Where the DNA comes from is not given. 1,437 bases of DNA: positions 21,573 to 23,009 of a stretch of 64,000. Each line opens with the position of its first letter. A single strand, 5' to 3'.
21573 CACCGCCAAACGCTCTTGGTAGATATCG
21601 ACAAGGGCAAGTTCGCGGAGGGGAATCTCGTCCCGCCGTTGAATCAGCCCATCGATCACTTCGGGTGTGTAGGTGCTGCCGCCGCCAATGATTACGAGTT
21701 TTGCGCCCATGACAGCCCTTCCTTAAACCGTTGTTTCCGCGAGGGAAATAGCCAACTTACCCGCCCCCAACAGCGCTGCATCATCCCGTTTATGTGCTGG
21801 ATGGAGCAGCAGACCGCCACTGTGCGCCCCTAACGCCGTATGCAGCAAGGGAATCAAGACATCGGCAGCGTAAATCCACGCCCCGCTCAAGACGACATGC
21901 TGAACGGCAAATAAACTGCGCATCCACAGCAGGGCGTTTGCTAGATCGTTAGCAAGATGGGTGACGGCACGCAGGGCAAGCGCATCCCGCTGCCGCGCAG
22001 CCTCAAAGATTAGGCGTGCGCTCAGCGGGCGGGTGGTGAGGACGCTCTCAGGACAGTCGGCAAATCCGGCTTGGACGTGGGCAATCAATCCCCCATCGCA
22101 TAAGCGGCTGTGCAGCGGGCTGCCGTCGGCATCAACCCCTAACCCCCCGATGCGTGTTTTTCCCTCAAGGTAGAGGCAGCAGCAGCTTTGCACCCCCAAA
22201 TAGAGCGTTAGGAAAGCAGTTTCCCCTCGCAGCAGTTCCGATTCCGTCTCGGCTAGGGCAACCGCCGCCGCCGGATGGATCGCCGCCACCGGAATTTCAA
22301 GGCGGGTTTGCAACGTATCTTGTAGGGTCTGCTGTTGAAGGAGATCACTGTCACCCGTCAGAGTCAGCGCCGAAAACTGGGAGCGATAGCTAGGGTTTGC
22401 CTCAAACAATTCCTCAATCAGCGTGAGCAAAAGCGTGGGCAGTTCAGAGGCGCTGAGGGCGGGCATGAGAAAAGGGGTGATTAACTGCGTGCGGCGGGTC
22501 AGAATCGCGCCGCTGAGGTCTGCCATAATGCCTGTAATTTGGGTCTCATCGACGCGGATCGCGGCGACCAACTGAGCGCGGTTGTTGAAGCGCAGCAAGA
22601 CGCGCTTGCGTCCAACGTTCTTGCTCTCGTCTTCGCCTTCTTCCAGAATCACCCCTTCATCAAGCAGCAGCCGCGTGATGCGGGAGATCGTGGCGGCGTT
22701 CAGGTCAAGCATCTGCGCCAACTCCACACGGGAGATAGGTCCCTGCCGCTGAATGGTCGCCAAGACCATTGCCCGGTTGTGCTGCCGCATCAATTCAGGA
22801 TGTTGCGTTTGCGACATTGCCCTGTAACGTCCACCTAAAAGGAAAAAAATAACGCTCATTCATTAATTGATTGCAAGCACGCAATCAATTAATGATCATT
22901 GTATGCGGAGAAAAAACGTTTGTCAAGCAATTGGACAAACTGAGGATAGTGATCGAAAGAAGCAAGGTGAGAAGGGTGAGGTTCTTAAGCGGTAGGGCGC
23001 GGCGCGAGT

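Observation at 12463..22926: PTS-independent beta-glucoside/cellodextrin operon: secreted GH9 + ABC importer + BadF-type kinase + two ChbF-like GH4 6-phospho-beta-glucosidases + ROK repressor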

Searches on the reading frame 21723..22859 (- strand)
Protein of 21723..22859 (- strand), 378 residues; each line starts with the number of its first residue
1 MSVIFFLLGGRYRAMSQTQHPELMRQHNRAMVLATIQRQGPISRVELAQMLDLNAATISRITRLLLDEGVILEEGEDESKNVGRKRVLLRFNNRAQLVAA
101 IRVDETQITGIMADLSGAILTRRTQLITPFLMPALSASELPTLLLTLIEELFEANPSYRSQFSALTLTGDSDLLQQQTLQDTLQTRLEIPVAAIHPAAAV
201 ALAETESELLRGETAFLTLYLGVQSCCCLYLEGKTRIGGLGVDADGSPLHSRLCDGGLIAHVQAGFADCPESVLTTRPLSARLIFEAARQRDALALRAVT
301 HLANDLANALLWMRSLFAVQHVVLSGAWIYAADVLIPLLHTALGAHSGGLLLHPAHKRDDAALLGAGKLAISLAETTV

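Call 3: search_protein_families(library=pfam, proteins=[window:21723-22859:-])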
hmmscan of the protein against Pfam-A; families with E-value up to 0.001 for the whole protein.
window:21723-22859:- (378 aa): 5 families
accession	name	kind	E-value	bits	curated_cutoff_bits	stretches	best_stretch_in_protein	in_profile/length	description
PF00480.26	ROK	-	1.4e-10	41.6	22.9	1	169-370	79-291/294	ROK family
PF13412.12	HTH_24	-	1.4e-06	28.2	21.9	1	32-71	8-47/48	Winged helix-turn-helix DNA-binding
PF25213.1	HVO_A0261_N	-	8.1e-06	26.1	35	1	23-74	7-57/86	HVO_A0261 N-terminal domain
PF01047.28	MarR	-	8.9e-06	25.9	24.6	1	29-71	5-47/59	MarR family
PF12802.13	MarR_2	-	0.00014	22.4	27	1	30-71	8-50/61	MarR family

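Call 4: search_protein_families(library=ncbifam, proteins=[window:21723-22859:-])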
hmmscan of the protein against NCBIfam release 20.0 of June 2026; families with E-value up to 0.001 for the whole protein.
window:21723-22859:- (378 aa): 7 families
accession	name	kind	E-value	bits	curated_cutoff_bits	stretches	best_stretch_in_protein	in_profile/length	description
NF047937.1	TransRegNagC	equivalog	2.2e-25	89.7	650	2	22-165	6-143/399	DNA-binding transcriptional regulator NagC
NF049930.1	TransRegMlc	equivalog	6.3e-21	75.1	530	2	16-168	5-152/405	sugar metabolism global transcriptional regulator Mlc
NF047821.1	NactlManKinNanK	equivalog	4.7e-07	29.6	450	1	174-370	83-286/288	N-acetylmannosamine kinase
NF003461.0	PRK05082.1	subfamily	7.2e-07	28.9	283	1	174-369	83-285/291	N-acetylmannosamine kinase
TIGR00744.1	ROK_glcA_fam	subfamily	7.1e-06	25.5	260.35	1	276-337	209-270/318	ROK family glucokinase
NF053606.1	Sta1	subfamily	2.5e-05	24.3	80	1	30-104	23-96/100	Sta1 family transcriptional regulator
NF040939.2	trans_reg_lrs14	equivalog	4.1e-05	23.6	90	1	31-107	25-101/103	Lrs14 family HTH-type transcriptional regulator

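Call 68: search_solved_structures(query=window:21723-22817:-, max_evalue=0.00001)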
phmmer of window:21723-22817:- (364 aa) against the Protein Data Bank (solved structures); distinct sequences matched with E-value up to 0.00001: 7.
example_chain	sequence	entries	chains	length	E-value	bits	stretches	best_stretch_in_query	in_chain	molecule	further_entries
1z05_A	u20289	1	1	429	1.3e-12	50.7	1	1-149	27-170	transcriptional regulator, ROK family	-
5f7r_E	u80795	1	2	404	4.1e-11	45.8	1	7-108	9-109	Lmo0178 protein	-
5f7p_E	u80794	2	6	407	4.2e-11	45.8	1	7-108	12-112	Lmo0178 protein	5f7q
3bp8_A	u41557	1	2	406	5e-11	45.5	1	3-113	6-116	Putative NAGC-like transcriptional regulator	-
9srt_D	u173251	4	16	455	7.4e-11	45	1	3-113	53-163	DNA-binding transcriptional repressor Mlc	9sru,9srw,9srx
1z6r_A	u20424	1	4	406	2.1e-10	43.4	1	3-113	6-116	Mlc protein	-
2hoe_A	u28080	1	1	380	2.2e-10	43.4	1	7-155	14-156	N-acetylglucosamine kinase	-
